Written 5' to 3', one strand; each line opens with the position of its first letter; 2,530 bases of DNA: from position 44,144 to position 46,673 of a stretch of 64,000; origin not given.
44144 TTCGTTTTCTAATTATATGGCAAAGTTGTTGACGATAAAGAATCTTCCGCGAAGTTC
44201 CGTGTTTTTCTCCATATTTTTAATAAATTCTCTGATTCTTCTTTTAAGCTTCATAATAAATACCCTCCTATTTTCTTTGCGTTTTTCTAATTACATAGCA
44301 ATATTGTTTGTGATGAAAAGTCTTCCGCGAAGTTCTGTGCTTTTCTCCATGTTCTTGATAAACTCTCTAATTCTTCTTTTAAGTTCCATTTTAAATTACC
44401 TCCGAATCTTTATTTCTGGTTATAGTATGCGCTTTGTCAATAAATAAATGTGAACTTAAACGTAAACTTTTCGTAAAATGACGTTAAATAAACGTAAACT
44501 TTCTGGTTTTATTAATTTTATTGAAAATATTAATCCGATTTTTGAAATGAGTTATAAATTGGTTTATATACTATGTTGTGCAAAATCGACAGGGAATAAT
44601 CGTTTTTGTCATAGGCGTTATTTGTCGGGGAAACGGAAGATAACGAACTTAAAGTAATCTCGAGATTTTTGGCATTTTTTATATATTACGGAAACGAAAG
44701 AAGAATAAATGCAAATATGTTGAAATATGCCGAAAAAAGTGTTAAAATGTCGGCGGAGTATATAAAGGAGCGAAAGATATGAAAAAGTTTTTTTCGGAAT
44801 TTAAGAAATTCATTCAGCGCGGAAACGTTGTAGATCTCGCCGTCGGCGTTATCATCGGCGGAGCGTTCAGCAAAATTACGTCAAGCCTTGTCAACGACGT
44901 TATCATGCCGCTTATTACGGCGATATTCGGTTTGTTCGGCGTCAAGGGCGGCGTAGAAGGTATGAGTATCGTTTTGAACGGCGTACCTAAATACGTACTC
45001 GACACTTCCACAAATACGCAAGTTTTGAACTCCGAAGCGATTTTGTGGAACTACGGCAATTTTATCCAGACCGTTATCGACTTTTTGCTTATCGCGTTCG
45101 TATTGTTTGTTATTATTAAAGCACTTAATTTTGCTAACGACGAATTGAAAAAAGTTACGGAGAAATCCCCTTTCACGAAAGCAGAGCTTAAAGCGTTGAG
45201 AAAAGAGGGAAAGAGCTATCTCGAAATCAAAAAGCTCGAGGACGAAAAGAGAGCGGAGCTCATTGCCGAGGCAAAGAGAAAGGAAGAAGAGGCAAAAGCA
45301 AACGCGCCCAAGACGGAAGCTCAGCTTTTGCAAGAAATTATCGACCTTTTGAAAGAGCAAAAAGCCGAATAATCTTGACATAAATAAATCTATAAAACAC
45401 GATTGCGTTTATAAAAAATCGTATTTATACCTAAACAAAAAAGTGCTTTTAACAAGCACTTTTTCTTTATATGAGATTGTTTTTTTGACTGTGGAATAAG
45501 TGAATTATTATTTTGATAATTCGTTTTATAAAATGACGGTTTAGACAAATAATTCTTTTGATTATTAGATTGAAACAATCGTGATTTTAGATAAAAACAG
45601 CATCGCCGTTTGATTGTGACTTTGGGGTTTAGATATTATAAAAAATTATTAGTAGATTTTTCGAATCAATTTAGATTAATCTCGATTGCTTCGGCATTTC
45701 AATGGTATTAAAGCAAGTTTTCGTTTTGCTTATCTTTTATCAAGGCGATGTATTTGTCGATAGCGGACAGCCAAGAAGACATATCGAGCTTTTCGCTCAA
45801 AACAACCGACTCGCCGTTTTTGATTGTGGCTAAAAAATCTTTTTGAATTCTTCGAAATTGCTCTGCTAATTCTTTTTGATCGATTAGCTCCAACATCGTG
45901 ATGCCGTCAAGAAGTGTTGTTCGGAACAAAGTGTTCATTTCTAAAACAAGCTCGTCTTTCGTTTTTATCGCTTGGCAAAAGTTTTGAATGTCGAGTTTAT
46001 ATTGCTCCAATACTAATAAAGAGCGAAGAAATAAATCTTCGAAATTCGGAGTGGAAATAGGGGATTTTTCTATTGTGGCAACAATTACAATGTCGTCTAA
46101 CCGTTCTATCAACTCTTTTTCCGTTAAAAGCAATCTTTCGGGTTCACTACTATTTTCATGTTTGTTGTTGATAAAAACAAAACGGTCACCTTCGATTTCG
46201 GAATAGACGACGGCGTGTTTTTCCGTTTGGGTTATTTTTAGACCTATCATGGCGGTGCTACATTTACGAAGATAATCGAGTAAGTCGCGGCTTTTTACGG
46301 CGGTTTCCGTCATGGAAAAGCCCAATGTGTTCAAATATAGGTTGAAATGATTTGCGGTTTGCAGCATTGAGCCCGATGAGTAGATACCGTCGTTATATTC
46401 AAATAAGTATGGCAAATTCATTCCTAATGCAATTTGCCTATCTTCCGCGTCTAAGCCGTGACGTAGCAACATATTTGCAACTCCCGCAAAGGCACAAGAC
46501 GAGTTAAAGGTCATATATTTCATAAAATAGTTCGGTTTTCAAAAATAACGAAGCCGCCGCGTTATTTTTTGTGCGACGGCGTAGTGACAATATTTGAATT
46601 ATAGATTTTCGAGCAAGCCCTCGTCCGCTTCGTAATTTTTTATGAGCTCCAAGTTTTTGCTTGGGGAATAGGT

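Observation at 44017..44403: Tandem triplication of unannotated 99-nt genes encoding 32-aa basic amphipathic peptides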

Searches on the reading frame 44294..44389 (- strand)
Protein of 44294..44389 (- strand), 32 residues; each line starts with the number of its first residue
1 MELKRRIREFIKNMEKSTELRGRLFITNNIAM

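Call 4: search_protein_families(library=ncbifam, proteins=[window:44294-44389:-], max_evalue=10)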
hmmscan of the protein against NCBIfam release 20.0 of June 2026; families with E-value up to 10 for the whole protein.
seq(32 aa): 0 families

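Call 5: search_protein_families(library=pfam, proteins=[window:44294-44389:-], max_evalue=10)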
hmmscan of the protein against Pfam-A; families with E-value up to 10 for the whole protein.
seq(32 aa): 0 families

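Call 12: find_related_loci(query=A1, collection=genome_contigs, flank=6000)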
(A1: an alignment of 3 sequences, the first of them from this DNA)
Query A1 (32 aa) in genome_contigs; peptide patterns used: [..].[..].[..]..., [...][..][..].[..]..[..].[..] (x = any residue, [..] = any of these).
343 stretches matched a pattern, but none encodes a relative of the query by tblastn (E <= 1e-3).
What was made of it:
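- Tried and rejected: find_related_loci on genome_contigs matched 343 stretches by pattern, but none passed tblastn (call 12).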

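Call 14: list_cluster_members(proteins=[window:44294-44389:-, window:44159-44254:-, window:44020-44115:-])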
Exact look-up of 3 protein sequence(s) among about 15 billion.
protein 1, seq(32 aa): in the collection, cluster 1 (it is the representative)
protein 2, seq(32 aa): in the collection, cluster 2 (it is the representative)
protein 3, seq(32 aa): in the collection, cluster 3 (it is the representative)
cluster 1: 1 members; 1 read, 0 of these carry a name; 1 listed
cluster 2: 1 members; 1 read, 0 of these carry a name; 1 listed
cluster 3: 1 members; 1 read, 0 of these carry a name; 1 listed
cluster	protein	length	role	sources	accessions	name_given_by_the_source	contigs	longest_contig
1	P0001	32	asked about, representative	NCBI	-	-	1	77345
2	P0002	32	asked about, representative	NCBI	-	-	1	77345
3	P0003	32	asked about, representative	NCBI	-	-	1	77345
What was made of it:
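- Checked: The three peptides are present as predicted proteins from an NCBI record in the 15-billion-protein collection, without any name (call 14).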

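Call 19: search_protein_representatives(alignment_id=A1)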
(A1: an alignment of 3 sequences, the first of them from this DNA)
Query: 3 sequences, 32 profile positions. Proteins with E-value up to 0.001 (for the whole library): 4; up to 1e-10: 1; up to 1e-30: 0. The best 4 are listed.
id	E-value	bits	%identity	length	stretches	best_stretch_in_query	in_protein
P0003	1.2e-17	79.3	-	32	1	1-32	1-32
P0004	1.3e-08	50.4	-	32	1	1-32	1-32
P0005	7.3e-08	48.0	-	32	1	1-32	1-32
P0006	2.9e-04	36.5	-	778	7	7-17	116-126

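Call 21: find_encoding_contigs(protein=P0004, flank=8000, max_places=10)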
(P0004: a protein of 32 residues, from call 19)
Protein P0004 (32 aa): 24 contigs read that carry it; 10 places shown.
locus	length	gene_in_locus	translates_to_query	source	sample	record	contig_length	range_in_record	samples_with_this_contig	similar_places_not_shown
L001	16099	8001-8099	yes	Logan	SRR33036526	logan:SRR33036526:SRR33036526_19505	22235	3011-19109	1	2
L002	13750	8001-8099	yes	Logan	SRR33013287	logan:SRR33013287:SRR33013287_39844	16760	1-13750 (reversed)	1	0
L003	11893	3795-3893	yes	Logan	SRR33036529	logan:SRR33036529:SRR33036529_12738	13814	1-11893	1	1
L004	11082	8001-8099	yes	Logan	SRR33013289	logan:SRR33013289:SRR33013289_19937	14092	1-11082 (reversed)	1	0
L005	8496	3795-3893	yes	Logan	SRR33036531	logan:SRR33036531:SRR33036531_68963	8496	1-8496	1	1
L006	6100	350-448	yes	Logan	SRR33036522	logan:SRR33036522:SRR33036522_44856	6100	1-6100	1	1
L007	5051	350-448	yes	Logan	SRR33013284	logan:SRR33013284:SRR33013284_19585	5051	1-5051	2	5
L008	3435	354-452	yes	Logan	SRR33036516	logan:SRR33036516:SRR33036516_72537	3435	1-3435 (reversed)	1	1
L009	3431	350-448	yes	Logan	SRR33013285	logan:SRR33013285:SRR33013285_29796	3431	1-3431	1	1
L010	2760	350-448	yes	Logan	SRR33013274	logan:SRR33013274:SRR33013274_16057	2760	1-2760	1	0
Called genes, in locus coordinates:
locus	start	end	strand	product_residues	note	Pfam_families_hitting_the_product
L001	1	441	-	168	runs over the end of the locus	PF07456:Hpre_diP_synt_I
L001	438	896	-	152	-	PF07009:NusG_II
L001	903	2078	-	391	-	PF02424:ApbE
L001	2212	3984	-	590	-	PF00664:ABC_membrane, PF00005:ABC_tran, PF02463:SMC_N (faint), PF09818:ABC_ATPase (faint), PF13304:AAA_21 (faint)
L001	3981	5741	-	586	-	PF00664:ABC_membrane, PF00005:ABC_tran, PF02463:SMC_N (faint), PF09818:ABC_ATPase (faint), PF13304:AAA_21 (faint)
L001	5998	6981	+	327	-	PF02311:AraC_binding (weak), PF07883:Cupin_2 (weak), PF12833:HTH_18, PF00165:HTH_AraC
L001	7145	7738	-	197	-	PF01741:MscL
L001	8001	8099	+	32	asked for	-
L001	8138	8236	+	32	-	-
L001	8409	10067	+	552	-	PF01268:FTHFS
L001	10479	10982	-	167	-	PF01196:Ribosomal_L17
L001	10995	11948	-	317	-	PF01193:RNA_pol_L, PF01000:RNA_pol_A_bac, PF03118:RNA_pol_A_CTD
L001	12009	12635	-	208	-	PF00163:Ribosomal_S4, PF01479:S4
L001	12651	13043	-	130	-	PF00411:Ribosomal_S11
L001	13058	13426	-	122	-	PF00416:Ribosomal_S13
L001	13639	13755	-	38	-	PF00444:Ribosomal_L36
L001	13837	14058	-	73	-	PF01176:eIF-1a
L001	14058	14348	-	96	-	-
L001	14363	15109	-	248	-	PF00557:Peptidase_M24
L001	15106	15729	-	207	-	PF00406:ADK, PF13207:AAA_17, PF05191:ADK_lid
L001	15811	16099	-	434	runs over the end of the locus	PF00344:SecY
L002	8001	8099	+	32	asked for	-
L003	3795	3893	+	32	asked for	-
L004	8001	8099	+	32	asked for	-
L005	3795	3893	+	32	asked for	-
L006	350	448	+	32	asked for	-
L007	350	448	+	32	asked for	-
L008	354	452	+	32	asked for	-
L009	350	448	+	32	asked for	-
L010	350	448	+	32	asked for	-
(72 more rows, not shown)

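Call 22: find_encoding_contigs(protein=P0005, flank=8000, max_places=10)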
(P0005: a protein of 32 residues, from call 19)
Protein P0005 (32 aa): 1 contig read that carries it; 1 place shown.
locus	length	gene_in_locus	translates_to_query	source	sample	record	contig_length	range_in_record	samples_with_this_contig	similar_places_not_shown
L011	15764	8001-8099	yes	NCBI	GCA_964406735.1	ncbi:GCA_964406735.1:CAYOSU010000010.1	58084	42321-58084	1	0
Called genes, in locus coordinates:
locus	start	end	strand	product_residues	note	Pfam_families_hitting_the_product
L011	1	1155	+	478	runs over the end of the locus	PF00595:PDZ (weak), PF13180:PDZ_2 (faint), PF17820:PDZ_6 (weak), PF03572:Peptidase_S41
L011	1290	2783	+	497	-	PF02446:Glyco_hydro_77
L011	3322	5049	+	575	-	PF00664:ABC_membrane, PF00005:ABC_tran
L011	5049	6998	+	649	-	PF00664:ABC_membrane, PF02463:SMC_N (weak), PF00005:ABC_tran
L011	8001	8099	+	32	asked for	-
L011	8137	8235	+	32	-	-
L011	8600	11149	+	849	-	PF02739:5_3_exonuc_N, PF01367:5_3_exonuc, PF22619:DNA_polI_exo1, PF00476:DNA_pol_A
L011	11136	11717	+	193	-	PF01121:CoaE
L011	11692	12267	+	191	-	PF01464:SLT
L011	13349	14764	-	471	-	PF00224:PK, PF02887:PK_C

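Call 42: search_solved_structures(query=A3, max_evalue=10, show_alignments=3)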
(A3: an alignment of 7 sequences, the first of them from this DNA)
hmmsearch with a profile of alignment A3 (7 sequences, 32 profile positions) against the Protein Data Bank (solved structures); distinct sequences matched with E-value up to 10: 2.
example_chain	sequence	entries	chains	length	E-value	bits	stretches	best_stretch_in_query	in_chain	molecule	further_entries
7cjn_B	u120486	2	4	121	0.48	13.3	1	7-20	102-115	Interleukin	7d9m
7o37_H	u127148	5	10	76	1.4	11.9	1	7-24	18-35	Cytochrome b-c1 complex subunit 6, mitochondrial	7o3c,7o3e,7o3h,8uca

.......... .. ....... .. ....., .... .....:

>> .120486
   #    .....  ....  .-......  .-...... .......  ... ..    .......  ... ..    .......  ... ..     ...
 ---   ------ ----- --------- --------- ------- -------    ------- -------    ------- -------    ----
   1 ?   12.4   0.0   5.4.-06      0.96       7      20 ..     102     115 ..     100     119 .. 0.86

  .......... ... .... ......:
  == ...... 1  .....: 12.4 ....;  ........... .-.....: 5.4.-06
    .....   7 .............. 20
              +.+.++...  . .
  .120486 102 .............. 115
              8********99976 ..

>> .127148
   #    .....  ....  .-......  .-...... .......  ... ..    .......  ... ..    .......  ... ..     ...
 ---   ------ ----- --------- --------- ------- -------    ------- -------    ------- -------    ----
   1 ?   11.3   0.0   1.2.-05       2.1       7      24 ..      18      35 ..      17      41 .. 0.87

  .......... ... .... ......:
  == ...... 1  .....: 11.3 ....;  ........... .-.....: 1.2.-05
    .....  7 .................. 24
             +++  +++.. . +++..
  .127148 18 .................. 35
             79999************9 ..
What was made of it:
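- On Any curated protein family (Pfam-A, NCBIfam, PHROGs, PADLOC) or solved structure: PDB best E 0.48 (call 42).
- Closest known: Leaderless multi-peptide bacteriocins. Different: No detectable sequence similarity (calls 4, 5, 42).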

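Call 43: search_protein_families(library=phrogs, alignment_id=A3, max_evalue=10)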
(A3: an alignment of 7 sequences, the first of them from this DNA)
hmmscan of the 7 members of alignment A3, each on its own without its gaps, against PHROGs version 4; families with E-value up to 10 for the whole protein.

A. member 1, seq(32 aa): 0 families

B. families by the number of members that match (of 7 scanned): 5 families
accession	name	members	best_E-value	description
phrog_21595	-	1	0.063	-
phrog_7819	-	1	0.083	tail length tape measure protein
phrog_6918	-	1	0.11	holin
phrog_23078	-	1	0.18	-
phrog_31192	-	1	0.21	-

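Call 44: search_protein_families(library=padloc, alignment_id=A3, max_evalue=10)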
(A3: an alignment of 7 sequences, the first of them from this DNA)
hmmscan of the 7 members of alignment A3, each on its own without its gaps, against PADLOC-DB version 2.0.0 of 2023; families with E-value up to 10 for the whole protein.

A. member 1, seq(32 aa): 0 families

B. families by the number of members that match (of 7 scanned): 0 families
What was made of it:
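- On Any curated protein family (Pfam-A, NCBIfam, PHROGs, PADLOC) or solved structure: PADLOC none (calls 43, 44).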

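Call 54: list_cluster_members(proteins=[P0004, P0005, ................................, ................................])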
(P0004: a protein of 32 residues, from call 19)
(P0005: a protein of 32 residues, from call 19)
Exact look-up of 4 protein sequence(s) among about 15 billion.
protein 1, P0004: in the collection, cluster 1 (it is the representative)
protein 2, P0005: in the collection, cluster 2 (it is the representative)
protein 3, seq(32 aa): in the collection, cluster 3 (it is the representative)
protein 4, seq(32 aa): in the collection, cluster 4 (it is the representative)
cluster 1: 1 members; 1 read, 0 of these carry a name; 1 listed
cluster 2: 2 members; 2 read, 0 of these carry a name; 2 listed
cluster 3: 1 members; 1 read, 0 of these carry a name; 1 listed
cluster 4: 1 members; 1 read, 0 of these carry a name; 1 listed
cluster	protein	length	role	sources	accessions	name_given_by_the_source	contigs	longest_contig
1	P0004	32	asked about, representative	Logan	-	-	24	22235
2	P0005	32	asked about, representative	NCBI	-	-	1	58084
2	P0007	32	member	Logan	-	-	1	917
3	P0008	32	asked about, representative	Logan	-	-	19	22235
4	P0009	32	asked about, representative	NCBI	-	-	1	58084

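Call 56: find_encoding_contigs(protein=P0007, flank=5000)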
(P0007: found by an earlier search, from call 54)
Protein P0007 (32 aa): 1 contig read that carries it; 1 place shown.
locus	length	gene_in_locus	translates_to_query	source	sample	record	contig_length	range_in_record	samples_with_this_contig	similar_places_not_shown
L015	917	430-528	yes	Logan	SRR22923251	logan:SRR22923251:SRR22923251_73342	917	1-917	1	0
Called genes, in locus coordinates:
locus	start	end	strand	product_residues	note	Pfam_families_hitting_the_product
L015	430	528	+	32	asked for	-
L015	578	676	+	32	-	-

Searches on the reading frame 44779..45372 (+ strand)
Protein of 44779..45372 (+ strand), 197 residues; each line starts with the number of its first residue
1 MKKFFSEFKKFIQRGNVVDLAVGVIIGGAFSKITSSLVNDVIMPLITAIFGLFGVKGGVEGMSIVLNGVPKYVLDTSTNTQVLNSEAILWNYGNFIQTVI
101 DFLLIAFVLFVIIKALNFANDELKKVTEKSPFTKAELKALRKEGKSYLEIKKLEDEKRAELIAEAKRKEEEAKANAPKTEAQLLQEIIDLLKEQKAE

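Call 18: search_protein_families(library=pfam, proteins=[window:44779-45372:+], max_evalue=0.001)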
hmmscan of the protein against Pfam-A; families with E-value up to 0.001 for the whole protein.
window:44779-45372:+ (197 aa): 1 family
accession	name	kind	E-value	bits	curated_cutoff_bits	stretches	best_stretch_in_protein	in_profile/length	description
PF01741.23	MscL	-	1.1e-35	123.1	27.4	1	4-134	1-111/123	Large-conductance mechanosensitive channel, MscL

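Call 63: find_homologous_proteins(query=window:44779-45372:+, max_evalue=1e-30)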
Query window:44779-45372:+ (197 aa): 244 proteins with E <= 1e-30 among 8000 candidates; the best 120 are listed.
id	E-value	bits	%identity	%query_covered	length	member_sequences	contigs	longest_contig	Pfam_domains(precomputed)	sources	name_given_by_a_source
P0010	1.1e-116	405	100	100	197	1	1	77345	PF01741.24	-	-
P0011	6.3e-113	393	95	94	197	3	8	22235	PF01741.24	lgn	-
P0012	9.5e-108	376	90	100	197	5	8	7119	PF01741.24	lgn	-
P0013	1.4e-102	359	88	92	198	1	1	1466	PF01741.24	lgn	-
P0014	1.1e-101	356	86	99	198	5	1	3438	PF01741.24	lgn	-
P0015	2.6e-101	355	86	99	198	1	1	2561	PF01741.24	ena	-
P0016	5.9e-101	354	86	99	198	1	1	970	PF01741.24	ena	-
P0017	1.0e-100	353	85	100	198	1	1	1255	PF01741.24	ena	-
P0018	5.0e-92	325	79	93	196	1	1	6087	PF01741.24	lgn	-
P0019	5.3e-91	321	78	94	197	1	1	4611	PF01741.24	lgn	-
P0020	9.5e-91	320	78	94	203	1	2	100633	PF01741.24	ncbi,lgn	-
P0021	6.3e-90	318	78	93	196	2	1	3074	PF01741.24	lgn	-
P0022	2.5e-89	316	75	94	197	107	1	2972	PF01741.24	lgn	-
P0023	7.3e-89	314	77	93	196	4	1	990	PF01741.24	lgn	-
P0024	1.1e-87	310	76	93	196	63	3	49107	PF01741.24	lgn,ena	-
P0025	1.7e-87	310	76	94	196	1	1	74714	PF01741.24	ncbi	-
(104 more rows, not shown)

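Call 64: find_encoding_contigs(protein=P0012, flank=3000, max_places=2)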
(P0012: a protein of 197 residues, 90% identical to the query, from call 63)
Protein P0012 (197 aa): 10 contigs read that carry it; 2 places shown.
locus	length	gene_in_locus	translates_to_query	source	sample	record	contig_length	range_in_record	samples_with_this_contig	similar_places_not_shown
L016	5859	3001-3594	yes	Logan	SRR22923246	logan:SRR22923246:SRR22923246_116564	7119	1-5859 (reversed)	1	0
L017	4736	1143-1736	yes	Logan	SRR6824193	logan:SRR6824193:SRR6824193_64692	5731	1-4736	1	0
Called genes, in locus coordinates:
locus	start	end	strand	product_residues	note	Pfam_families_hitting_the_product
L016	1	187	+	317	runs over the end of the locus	PF01193:RNA_pol_L, PF01000:RNA_pol_A_bac, PF03118:RNA_pol_A_CTD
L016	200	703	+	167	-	PF01196:Ribosomal_L17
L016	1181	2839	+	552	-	PF01268:FTHFS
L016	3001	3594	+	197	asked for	PF01741:MscL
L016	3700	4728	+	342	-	PF00165:HTH_AraC (faint), PF02311:AraC_binding (weak), PF07883:Cupin_2 (weak), PF12833:HTH_18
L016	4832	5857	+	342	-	?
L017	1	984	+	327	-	?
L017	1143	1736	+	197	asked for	PF01741:MscL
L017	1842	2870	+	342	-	PF00165:HTH_AraC (faint), PF02311:AraC_binding (weak), PF07883:Cupin_2 (weak), PF12833:HTH_18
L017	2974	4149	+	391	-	PF02424:ApbE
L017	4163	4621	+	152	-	PF07009:NusG_II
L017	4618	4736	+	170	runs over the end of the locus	PF12822:ECF_trnsprt (faint), PF07456:Hpre_diP_synt_I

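Call 65: find_encoding_contigs(protein=P0020, flank=3000, max_places=2)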
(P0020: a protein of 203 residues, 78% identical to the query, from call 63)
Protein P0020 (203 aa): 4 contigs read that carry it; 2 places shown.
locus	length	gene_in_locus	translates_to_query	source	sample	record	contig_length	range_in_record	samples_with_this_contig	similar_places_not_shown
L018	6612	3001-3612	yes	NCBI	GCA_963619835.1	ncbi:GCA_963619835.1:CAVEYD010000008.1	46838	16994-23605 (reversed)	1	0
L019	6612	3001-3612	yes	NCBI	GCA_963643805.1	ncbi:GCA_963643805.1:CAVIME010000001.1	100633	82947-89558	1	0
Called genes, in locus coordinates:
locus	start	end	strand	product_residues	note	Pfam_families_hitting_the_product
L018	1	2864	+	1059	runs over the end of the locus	-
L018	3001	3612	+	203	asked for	PF01741:MscL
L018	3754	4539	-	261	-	PF00005:ABC_tran, PF02463:SMC_N, PF13175:AAA_15 (faint), PF13304:AAA_21 (faint)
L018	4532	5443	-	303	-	PF02653:BPD_transp_2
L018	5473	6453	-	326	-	PF04392:ABC_sub_bind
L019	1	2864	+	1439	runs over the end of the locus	-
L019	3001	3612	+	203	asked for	PF01741:MscL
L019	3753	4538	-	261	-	PF00005:ABC_tran, PF02463:SMC_N, PF13175:AAA_15 (faint), PF13304:AAA_21 (faint)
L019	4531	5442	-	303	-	PF02653:BPD_transp_2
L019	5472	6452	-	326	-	PF04392:ABC_sub_bind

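Call 66: find_encoding_contigs(protein=P0025, flank=3000, max_places=2)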
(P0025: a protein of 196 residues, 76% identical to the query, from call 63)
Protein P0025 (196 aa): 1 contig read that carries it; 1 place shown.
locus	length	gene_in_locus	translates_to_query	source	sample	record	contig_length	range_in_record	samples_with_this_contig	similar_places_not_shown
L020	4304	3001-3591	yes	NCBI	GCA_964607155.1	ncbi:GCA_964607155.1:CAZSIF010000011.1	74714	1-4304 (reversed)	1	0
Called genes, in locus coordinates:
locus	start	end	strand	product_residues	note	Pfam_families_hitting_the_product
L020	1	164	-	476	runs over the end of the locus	PF00749:tRNA-synt_1c, PF19269:Anticodon_2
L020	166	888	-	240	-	PF20582:UPF0758_N (weak), PF04002:RadC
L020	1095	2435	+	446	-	PF04389:Peptidase_M28 (faint), PF01546:Peptidase_M20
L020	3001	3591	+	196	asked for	PF01741:MscL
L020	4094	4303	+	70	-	?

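Call 81: find_encoding_contigs(protein=P0014, flank=2500, max_places=1)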
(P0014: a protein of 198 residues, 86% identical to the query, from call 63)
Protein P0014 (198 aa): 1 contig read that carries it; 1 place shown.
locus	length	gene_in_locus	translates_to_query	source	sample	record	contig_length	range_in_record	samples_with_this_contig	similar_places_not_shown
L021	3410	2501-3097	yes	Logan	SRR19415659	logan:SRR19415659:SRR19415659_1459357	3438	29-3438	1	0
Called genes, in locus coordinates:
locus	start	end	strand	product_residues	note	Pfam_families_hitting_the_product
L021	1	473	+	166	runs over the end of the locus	?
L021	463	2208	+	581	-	-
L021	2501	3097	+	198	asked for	PF01741:MscL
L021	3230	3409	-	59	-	?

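Call 82: find_encoding_contigs(protein=P0018, flank=2500, max_places=1)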
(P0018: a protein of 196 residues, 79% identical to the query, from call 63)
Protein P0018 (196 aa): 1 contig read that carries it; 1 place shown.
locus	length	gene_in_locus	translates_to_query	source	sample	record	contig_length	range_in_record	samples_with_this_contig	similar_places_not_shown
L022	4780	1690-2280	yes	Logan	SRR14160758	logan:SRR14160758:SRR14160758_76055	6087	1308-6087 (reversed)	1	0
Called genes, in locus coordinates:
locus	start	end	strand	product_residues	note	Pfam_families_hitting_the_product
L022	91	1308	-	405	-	PF04973:NMN_transporter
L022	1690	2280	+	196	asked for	PF01741:MscL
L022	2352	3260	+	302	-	PF02655:ATP-grasp_3 (weak), PF08443:RimK, PF02955:GSH-S_ATP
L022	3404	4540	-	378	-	PF00753:Lactamase_B, PF19583:ODP, PF12724:Flavodoxin_5 (weak)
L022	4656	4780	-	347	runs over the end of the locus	PF08240:ADH_N, PF00107:ADH_zinc_N, PF13602:ADH_zinc_N_2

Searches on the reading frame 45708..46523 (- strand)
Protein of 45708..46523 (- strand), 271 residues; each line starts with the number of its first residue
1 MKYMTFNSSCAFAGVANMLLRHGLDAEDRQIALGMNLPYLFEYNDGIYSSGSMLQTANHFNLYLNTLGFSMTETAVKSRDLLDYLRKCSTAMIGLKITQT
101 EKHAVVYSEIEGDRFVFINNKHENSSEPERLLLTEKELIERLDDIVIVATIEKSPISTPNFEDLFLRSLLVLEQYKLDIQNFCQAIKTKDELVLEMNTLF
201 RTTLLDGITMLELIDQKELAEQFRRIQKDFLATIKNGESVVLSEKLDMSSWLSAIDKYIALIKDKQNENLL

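Call 18: search_protein_families(library=pfam, proteins=[window:45708-46523:-], max_evalue=0.001)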
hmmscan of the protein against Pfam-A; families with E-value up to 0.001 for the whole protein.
window:45708-46523:- (271 aa): 0 families

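Call 69: search_protein_families(library=pfam, proteins=[window:45708-46523:-], max_evalue=10)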
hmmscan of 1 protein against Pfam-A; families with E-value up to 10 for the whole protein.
window:45708-46523:- (271 aa): 0 families
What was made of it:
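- Tried and rejected: A link to the 271-aa ORF 45708-46523, which has no Pfam hit and is absent from L001 (calls 18, 69).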
